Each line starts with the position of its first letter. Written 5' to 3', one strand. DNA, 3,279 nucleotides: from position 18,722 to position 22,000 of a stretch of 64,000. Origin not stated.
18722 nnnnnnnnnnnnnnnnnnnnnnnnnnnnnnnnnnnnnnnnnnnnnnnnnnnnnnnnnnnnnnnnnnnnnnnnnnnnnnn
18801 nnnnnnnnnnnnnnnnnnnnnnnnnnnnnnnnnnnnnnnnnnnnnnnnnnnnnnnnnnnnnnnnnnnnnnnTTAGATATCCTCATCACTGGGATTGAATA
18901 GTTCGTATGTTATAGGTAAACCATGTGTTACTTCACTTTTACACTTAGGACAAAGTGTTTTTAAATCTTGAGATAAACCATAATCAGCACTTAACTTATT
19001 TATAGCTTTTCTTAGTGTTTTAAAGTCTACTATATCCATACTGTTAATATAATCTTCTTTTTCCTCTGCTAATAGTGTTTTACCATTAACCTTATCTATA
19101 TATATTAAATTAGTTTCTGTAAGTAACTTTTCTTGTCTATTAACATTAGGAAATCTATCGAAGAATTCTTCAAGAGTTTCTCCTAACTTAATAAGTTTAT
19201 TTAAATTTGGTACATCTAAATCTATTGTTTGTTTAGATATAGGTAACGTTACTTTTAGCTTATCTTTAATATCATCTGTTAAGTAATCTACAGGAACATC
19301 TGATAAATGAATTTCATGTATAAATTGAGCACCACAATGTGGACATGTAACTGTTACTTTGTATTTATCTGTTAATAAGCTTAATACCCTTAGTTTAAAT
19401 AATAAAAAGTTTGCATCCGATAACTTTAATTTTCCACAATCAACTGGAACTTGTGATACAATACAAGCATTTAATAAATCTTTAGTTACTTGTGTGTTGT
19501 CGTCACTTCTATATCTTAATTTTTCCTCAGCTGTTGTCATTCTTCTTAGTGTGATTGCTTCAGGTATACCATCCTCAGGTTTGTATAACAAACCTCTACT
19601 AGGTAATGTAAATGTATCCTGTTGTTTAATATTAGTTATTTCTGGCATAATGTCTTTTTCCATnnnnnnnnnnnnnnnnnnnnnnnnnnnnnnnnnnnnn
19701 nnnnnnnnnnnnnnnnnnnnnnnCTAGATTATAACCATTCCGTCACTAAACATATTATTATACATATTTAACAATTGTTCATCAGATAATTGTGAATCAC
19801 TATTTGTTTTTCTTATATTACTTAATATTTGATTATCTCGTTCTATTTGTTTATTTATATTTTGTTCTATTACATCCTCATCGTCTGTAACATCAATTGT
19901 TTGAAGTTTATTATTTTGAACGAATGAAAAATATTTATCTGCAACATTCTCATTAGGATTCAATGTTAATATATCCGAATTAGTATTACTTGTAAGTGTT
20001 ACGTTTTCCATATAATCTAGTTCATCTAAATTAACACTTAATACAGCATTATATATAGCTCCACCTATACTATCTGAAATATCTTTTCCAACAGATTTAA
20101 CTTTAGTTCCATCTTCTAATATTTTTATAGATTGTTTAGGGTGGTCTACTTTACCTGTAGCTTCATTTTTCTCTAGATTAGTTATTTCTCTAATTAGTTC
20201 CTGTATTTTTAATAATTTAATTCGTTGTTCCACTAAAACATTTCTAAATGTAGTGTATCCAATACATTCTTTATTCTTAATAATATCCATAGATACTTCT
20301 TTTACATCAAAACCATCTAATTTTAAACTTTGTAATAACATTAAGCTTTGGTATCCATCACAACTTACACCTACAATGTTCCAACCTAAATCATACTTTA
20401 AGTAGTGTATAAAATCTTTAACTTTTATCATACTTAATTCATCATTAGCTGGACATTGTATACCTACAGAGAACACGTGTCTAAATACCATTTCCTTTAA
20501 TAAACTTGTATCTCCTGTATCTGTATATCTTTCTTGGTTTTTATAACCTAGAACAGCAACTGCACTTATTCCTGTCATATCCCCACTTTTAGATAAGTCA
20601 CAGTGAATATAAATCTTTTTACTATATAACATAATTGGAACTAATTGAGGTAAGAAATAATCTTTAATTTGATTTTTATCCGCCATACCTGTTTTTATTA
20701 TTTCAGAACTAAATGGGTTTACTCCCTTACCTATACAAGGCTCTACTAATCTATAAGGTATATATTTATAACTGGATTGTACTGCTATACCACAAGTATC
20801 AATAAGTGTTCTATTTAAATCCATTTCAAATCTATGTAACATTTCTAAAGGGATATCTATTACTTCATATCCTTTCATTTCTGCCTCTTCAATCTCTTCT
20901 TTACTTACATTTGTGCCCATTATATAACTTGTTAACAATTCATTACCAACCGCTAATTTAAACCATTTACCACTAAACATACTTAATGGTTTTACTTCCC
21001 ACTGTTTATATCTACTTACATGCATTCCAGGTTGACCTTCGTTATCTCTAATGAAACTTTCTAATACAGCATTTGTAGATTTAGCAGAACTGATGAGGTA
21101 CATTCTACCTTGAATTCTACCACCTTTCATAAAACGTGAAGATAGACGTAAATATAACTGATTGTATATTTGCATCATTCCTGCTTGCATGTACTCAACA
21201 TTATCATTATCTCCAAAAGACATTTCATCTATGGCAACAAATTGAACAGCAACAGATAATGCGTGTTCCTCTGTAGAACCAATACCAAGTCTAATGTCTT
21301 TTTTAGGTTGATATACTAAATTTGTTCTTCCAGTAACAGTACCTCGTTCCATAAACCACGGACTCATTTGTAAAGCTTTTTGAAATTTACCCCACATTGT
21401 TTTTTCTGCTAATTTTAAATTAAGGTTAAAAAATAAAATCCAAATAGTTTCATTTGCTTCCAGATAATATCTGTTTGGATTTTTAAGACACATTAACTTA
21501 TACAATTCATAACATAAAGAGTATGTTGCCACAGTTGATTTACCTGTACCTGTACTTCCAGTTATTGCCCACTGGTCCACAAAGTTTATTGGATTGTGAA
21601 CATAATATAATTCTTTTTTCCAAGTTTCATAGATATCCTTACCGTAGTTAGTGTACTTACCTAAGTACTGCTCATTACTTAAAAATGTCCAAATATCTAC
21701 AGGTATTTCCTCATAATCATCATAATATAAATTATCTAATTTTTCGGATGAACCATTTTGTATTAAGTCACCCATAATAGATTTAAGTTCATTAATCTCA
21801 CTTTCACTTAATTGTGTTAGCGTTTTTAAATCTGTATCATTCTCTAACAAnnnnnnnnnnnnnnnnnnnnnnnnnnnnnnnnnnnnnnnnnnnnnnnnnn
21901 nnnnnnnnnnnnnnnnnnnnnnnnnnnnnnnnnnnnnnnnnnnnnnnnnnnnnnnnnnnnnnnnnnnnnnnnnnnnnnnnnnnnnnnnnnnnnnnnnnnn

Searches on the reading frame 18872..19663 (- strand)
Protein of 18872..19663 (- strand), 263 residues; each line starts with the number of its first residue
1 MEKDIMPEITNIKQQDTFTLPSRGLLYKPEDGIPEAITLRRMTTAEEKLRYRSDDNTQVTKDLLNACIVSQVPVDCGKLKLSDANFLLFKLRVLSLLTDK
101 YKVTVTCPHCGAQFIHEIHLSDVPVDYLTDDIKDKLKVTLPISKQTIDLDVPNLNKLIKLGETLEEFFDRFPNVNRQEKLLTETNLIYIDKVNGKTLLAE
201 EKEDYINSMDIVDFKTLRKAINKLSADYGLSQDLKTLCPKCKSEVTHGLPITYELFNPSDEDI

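Call 6: search_protein_families(library=pfam, proteins=[window:18872-19663:-], max_evalue=0.1)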
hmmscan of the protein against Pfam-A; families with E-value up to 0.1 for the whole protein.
window:18872-19663:- (263 aa): 18 families
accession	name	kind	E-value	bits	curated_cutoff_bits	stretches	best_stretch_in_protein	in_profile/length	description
PF12322.14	T4_baseplate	-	5.2e-20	72.5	24.5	1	36-246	15-208/219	T4 bacteriophage base plate protein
PF14369.11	Zn_ribbon_19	-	7.3e-05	23.3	30.8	1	105-118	22-35/35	zinc-ribbon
PF23454.1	Zn_ribbon_Brz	-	0.0004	21.4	27.9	0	238-250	8-20/58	Transcriptional regulator Brz zinc beta ribbon domain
PF23451.1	Zn_ribbon_PaaD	-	0.00052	20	27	0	99-117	9-27/53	PaaD zinc beta ribbon domain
PF09723.15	Zn_ribbon_8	-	0.0064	16.9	34.4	0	233-245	25-37/41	Zinc ribbon domain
PF23470.1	Zn_ribbon_PF0610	-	0.0083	16.3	26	0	238-244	21-27/39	PF0610 rubredoxin-like zinc beta-ribbon domain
PF13248.11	Zn_ribbon_3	-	0.01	15.7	27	0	104-114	2-11/26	zinc-ribbon domain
PF08274.17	Zn_Ribbon_YjdM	-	0.011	16.1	30.8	0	238-246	5-13/30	PhnA Zinc-Ribbon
PF25207.1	DUF7837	-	0.015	15.7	27.8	0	106-131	7-28/47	Domain of unknown function (DUF7837)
PF24460.1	DUF7575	-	0.025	14.4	28.5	0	104-112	3-11/28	Domain of unknown function (DUF7575)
PF23499.1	YnfU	-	0.028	14.7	27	0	101-113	13-25/49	YnfU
PF13453.11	Zn_ribbon_TFIIB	-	0.028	14.3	22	0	106-127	1-21/41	Transcription factor zinc-finger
PF10601.15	zf-LITAF-like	-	0.041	14.5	23.8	0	102-113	3-14/70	LITAF-like zinc ribbon domain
PF24623.2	Phage_zn_bind_8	-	0.072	13.3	24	0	104-113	11-20/57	Putative DNA-binding phage zinc finger domain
PF14353.12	CpXC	-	0.08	13.4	25.4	0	103-120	36-53/121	CpXC protein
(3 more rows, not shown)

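Call 7: search_protein_families(library=phrogs, proteins=[window:18872-19663:-], max_evalue=0.01)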
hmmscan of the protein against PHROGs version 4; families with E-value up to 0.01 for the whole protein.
window:18872-19663:- (263 aa): 6 families
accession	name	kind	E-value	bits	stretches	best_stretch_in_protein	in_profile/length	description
phrog_150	-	tail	2.7e-23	83.8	1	14-257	13-233/282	baseplate hub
phrog_13792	-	unknown function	4.1e-06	27.4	1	15-256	16-257/263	-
phrog_1854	-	head and packaging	0.00014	21.8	1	35-253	14-225/276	PmgB-like head morphogenesis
phrog_17873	-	unknown function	0.003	18.9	0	99-114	8-23/69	-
phrog_4875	-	unknown function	0.0056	17.8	0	101-133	27-57/77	-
phrog_5602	-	unknown function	0.0081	16.8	0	103-115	17-29/60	-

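Call 8: search_protein_families(library=ncbifam, proteins=[window:18872-19663:-], max_evalue=0.1)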
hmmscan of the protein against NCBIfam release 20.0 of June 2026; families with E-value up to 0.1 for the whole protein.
window:18872-19663:- (263 aa): 8 families
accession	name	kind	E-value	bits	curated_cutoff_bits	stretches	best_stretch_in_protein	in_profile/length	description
NF038384.1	zinc_YnfU_fam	subfamily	1e-05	25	36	1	100-116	12-28/52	YnfU family zinc-binding protein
NF041795.1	Brz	equivalog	0.001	19.4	100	0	237-250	7-20/60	transcriptional regulator Brz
TIGR02098.1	MJ0042_CXXC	domain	0.0036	17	20.9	1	104-115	2-13/38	MJ0042-type zinc finger domain-containing protein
NF009623.0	PRK13130.1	equivalog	0.0071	16.4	68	0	234-253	16-35/56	RNA-protein complex protein Nop10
TIGR02605.1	CxxC_CxxC_SSSS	subfamily_domain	0.013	15.5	31.3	0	102-113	24-35/52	FmdB family zinc ribbon protein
NF047912.1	ECs_2282_CxxC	subfamily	0.029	14.3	37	0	103-115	1-14/60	ECs_2282 family putative zinc-binding protein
NF001638.0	PRK00418.1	equivalog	0.045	13.6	83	0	102-115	5-18/65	DNA gyrase inhibitor YacG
NF040506.1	PG0870_Nterm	domain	0.089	12.9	50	0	100-113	5-20/56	PG0870-related protein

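Call 45: find_related_loci(query=A2, collection=viral_contigs, flank=6000)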
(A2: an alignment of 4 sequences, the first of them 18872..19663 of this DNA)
Query A2 (263 aa) in viral_contigs; peptide patterns used: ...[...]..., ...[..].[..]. (x = any residue, [..] = any of these).
219 stretches matched a pattern; 38 encode a relative of the query (tblastn E <= 1e-3); 38 distinct loci.
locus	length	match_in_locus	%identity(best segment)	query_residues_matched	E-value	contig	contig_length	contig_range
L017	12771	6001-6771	54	2-259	3e-94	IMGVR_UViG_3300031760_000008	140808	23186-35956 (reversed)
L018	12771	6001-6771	54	2-259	6e-94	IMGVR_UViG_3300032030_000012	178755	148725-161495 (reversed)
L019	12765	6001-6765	53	3-259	5e-92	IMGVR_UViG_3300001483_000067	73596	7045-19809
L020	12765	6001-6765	53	3-259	5e-92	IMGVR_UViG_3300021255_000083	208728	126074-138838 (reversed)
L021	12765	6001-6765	51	3-259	8e-91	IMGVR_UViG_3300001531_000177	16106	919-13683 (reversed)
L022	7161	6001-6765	51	3-259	2e-89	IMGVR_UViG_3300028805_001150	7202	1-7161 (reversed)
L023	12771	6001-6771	50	2-259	5e-89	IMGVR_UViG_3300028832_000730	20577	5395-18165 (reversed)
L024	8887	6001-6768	53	3-259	8e-87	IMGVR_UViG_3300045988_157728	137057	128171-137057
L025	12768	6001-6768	53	3-259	9e-87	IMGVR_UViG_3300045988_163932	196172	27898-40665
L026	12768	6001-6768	53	3-259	2e-86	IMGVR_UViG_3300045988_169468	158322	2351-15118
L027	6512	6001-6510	53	4-175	3e-58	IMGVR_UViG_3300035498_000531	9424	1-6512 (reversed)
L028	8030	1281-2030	35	9-261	5e-39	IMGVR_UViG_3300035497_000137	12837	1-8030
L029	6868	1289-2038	35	9-261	5e-39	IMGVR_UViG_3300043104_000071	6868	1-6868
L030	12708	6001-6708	36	17-258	4e-38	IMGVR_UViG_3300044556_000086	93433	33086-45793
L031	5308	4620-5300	36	12-244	3e-34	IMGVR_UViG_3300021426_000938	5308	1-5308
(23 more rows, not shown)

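Call 98: find_related_loci(query=A2, collection=genome_contigs, flank=8000)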
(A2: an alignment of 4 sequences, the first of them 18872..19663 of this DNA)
Query A2 (263 aa) in genome_contigs; peptide patterns used: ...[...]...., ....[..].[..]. (x = any residue, [..] = any of these).
94 stretches matched a pattern; 2 encode a relative of the query (tblastn E <= 1e-3); 2 distinct loci.
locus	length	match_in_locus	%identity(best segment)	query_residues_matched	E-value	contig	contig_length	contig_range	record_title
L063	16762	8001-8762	50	5-259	2e-77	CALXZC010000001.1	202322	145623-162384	MAG: uncultured Clostridia bacterium isolate BRZ_MB__bin58 genome assembly, contig: BRZ_MB__NODE_81_length_202322_cov_55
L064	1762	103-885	42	4-259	5e-65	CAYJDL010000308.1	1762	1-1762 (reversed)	MAG TPA_asm: uncultured Desulfovibrionaceae bacterium isolate ERP123703_co1_130 genome assembly, contig: NODE_64180_leng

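Call 101: search_protein_families(library=padloc, proteins=[L063:9008-9799:-, L026:7021-8010:-, L026:7989-8378:-, L026:8405-8602:-, L025:7926-8192:-], max_evalue=0.01)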
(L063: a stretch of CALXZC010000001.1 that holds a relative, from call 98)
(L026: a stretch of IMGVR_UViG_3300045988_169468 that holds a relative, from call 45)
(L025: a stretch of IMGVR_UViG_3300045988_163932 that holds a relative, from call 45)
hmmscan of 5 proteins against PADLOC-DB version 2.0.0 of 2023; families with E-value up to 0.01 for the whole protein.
L063:9008-9799:- (263 aa): 1 family
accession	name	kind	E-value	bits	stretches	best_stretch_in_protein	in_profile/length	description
PDLC04406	PDC-M09A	-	0.001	16.6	1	39-86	266-313/330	-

L026:7021-8010:- (329 aa): 1 family
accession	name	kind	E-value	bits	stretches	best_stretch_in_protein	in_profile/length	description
PDLC03865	LmuB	-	0.0071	12.6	0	49-325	531-804/1007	-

L026:7989-8378:- (129 aa): 1 family
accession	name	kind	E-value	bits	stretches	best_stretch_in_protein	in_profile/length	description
PDLC02904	pVip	-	0.0024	15.4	1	45-127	166-245/262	Viperins associated with kinases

L026:8405-8602:- (65 aa): 0 families

L025:7926-8192:- (88 aa): 0 families

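Call 102: search_protein_families(library=pfam, proteins=[L063:9008-9799:-, L026:7021-8010:-, L026:7989-8378:-, L026:8405-8602:-, L025:7926-8192:-, L017:7015-7470:-, L021:7022-7645:-, L019:7020-7580:-], max_evalue=0.01)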
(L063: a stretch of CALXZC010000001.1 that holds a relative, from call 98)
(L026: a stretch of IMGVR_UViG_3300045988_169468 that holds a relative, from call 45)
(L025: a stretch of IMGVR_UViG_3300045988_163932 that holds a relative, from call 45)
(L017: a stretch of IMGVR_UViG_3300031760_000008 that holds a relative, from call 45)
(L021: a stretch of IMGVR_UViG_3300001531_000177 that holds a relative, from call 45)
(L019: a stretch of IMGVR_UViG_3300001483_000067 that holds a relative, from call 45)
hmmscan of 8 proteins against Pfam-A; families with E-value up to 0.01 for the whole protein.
L063:9008-9799:- (263 aa): 2 families
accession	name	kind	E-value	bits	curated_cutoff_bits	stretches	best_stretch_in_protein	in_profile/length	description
PF20990.2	DUF2207_C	-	0.0016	18.7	33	1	45-182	67-197/247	Predicted membrane protein (DUF2207) C-terminal domain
PF14584.11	DUF4446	-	0.003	18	27.4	0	152-220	5-73/150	Protein of unknown function (DUF4446)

L026:7021-8010:- (329 aa): 0 families

L026:7989-8378:- (129 aa): 1 family
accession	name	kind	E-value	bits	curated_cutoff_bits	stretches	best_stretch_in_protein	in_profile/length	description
PF20669.3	Exo70_N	-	0.0046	17.6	23.9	1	66-123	19-68/83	Exocyst complex component Exo70 N-terminal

L026:8405-8602:- (65 aa): 0 families

L025:7926-8192:- (88 aa): 0 families

L017:7015-7470:- (151 aa): 0 families

L021:7022-7645:- (207 aa): 0 families

L019:7020-7580:- (186 aa): 0 families

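Call 106: find_related_loci(query=A2, collection=metagenome_contigs, flank=6000)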
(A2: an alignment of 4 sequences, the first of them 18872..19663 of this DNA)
Query A2 (263 aa) in metagenome_contigs; peptide patterns used: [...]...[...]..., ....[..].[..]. (x = any residue, [..] = any of these).
454 stretches matched a pattern; 19 encode a relative of the query (tblastn E <= 1e-3); 19 distinct loci.
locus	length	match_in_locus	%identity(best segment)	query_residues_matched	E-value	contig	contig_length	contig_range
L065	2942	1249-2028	57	3-263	1e-106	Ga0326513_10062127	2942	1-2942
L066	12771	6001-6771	54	2-259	1e-94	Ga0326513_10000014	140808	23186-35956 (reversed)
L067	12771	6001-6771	54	2-259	3e-94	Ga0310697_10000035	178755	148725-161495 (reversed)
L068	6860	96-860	53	3-259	2e-92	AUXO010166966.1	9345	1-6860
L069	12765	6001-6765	51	3-259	3e-91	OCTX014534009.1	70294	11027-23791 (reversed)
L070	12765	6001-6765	51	3-259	8e-90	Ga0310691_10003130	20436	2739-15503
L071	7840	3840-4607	53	3-259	2e-89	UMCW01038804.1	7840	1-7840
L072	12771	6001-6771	50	2-259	2e-89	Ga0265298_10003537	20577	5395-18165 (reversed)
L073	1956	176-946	50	2-259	4e-93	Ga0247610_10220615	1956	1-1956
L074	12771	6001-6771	51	1-259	6e-89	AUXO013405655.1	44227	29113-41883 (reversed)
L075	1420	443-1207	50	3-259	2e-93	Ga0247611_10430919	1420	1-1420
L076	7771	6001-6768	53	3-259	3e-87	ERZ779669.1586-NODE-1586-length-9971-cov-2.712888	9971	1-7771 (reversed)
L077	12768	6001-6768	53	3-259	4e-87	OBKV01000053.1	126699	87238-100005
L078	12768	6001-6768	53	3-259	4e-87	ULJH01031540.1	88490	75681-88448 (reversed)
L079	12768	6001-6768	53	3-259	1e-86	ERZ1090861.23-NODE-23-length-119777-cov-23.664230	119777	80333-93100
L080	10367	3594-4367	55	2-260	1e-86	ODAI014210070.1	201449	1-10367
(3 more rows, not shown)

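Call 110: search_protein_families(library=phrogs, proteins=[L063:9008-9799:-, L026:7021-8010:-, L017:7015-7470:-, L021:7022-7645:-, L080:4628-5254:-, L026:8405-8602:-], max_evalue=0.001)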
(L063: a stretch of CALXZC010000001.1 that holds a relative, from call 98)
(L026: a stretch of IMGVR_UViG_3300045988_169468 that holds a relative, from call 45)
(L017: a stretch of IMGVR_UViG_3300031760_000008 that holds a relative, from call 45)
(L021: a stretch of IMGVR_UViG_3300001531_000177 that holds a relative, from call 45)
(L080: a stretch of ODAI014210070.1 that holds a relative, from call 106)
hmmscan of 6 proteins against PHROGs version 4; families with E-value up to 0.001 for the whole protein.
L063:9008-9799:- (263 aa): 0 families

L026:7021-8010:- (329 aa): 0 families

L017:7015-7470:- (151 aa): 0 families

L021:7022-7645:- (207 aa): 0 families

L080:4628-5254:- (208 aa): 0 families

L026:8405-8602:- (65 aa): 0 families

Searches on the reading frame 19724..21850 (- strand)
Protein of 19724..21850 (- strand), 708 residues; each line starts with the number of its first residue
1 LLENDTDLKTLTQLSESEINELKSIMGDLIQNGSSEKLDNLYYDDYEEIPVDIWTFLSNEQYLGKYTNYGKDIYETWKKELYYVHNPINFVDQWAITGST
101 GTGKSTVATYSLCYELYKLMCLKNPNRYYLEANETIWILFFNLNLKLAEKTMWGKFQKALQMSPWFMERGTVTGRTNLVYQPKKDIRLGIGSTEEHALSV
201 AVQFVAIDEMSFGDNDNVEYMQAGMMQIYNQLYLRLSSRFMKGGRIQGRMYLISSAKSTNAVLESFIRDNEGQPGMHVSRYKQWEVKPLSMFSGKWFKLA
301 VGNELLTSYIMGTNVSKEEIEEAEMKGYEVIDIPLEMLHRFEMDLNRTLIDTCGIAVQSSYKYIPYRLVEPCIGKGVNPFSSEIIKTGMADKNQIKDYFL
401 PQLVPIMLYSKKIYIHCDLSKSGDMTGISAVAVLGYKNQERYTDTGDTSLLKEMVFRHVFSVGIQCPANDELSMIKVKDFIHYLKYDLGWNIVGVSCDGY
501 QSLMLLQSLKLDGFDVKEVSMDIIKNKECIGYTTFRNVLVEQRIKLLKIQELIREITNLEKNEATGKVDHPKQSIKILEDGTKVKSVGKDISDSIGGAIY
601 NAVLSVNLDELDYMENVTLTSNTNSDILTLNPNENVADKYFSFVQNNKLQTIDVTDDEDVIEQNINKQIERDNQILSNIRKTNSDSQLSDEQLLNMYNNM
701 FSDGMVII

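Call 6: search_protein_families(library=pfam, proteins=[window:19724-21850:-], max_evalue=0.1)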
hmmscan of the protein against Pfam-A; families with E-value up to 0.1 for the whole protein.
window:19724-21850:- (708 aa): 1 family
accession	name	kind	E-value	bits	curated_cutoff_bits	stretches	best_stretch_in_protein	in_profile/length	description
PF00910.28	RNA_helicase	-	0.033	15.1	21.5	0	95-134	2-41/105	RNA helicase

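Call 7: search_protein_families(library=phrogs, proteins=[window:19724-21850:-], max_evalue=0.01)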
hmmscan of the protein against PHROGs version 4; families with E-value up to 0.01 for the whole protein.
window:19724-21850:- (708 aa): 1 family
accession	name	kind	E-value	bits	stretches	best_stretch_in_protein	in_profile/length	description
phrog_17415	-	head and packaging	1.3e-05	24.4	1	101-168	406-474/940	terminase large subunit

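Call 11: search_dna_similar(query=window:19724-21850:-, collection=phages, mode=protein, max_rows=30)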
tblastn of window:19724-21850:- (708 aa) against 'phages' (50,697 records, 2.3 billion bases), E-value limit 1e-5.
Records with a match: 336; places in all: 340; records where one place covers at least 80% of the query: 71.
Best place of each record, by identity: <60% 336.
By first word of the organism name: Streptomyces 127; Gordonia 96; Vibrio 35; Rhizobium 16; Pseudomonas 13; Rhodococcus 9; Maribacter 8; Tsukamurella 6; Rhodobacter 5; Stenotrophomonas 4; and 13 more.
By host as written in the record: Gordonia terrae 3612 80; Streptomyces griseus ATCC 10137 52; Streptomyces lividans JI 1326 29; Streptomyces viridochromogenes DSM40736 12; - 11; Streptomyces sanglieri UNT16F27A 9; Maribacter forsetii DSM18668 8; Streptomyces griseofuscus ATCC 23916 7; and 72 more.
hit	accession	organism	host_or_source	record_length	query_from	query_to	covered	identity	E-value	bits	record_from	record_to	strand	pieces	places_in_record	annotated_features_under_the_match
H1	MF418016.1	Bacillus phage vB_BceM-HSE3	Bacillus cereus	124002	7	622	86%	34.8%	8e-60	360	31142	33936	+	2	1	putative terminase large subunit | intein splicing region protein | hypothetical protein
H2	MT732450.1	Maribacter phage Colly_1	Maribacter forsetii DSM18668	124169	14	601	83%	30.0%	2e-67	248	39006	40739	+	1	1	terminase large subunit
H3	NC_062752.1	Maribacter phage Colly_1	Maribacter forsetii DSM18668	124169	14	601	83%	30.0%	2e-67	248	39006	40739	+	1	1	terminase large subunit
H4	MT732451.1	Maribacter phage Molly_1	Maribacter forsetii DSM18668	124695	14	601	83%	30.0%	2e-67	248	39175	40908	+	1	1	terminase large subunit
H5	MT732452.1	Maribacter phage Molly_2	Maribacter forsetii DSM18668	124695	14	601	83%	30.0%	2e-67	248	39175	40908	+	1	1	terminase large subunit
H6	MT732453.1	Maribacter phage Molly_3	Maribacter forsetii DSM18668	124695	14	601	83%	30.0%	2e-67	248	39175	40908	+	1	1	terminase large subunit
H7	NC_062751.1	Maribacter phage Molly_1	Maribacter forsetii DSM18668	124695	14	601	83%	30.0%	2e-67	248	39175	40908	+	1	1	terminase large subunit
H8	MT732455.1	Maribacter phage Molly_5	Maribacter forsetii DSM18668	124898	14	601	83%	30.0%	2e-67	248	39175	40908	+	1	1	terminase large subunit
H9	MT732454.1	Maribacter phage Molly_4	Maribacter forsetii DSM18668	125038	14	601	83%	30.0%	2e-67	248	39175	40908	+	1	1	terminase large subunit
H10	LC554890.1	Ralstonia phage RP13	Ralstonia solanacearum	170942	14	607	84%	27.8%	3e-41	168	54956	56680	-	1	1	hypothetical protein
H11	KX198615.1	Vibrio phage vB_VhaS-a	Vibrio harveyi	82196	7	604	84%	27.3%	2e-46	184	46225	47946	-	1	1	hypothetical protein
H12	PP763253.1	Acinetobacter phage Ab1-TPeters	Acinetobacter baumannii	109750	46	635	83%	27.6%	9e-43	173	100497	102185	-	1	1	hypothetical protein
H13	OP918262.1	Vibrio phage LV6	Vibrio harveyi LV6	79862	7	604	84%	27.2%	1e-48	191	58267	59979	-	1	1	terminase large subunit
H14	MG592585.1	Vibrio phage 1.215.A._10N.222.54.F7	Vibrio splendidus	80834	7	634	89%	25.6%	5e-35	149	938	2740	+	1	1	terminase large subunit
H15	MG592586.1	Vibrio phage 1.215.B._10N.222.54.F7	Vibrio splendidus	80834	7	634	89%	25.6%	5e-35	149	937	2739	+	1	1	terminase large subunit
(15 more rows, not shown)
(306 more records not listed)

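Call 13: find_related_loci(query=window:19724-21850:-, collection=viral_contigs, flank=10000)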
Query window:19724-21850:- (708 aa) in viral_contigs; peptide patterns used: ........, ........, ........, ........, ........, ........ (x = any residue, [..] = any of these).
10 stretches matched a pattern; 4 encode a relative of the query (tblastn E <= 1e-3); 4 distinct loci.
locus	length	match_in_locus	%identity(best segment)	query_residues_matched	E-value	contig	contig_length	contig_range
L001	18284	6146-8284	75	1-708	0e+0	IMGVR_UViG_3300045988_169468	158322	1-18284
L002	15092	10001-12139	75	1-708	0e+0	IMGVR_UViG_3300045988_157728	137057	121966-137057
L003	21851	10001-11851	77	99-708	0e+0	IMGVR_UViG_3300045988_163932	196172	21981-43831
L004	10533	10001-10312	63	3-106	6e-36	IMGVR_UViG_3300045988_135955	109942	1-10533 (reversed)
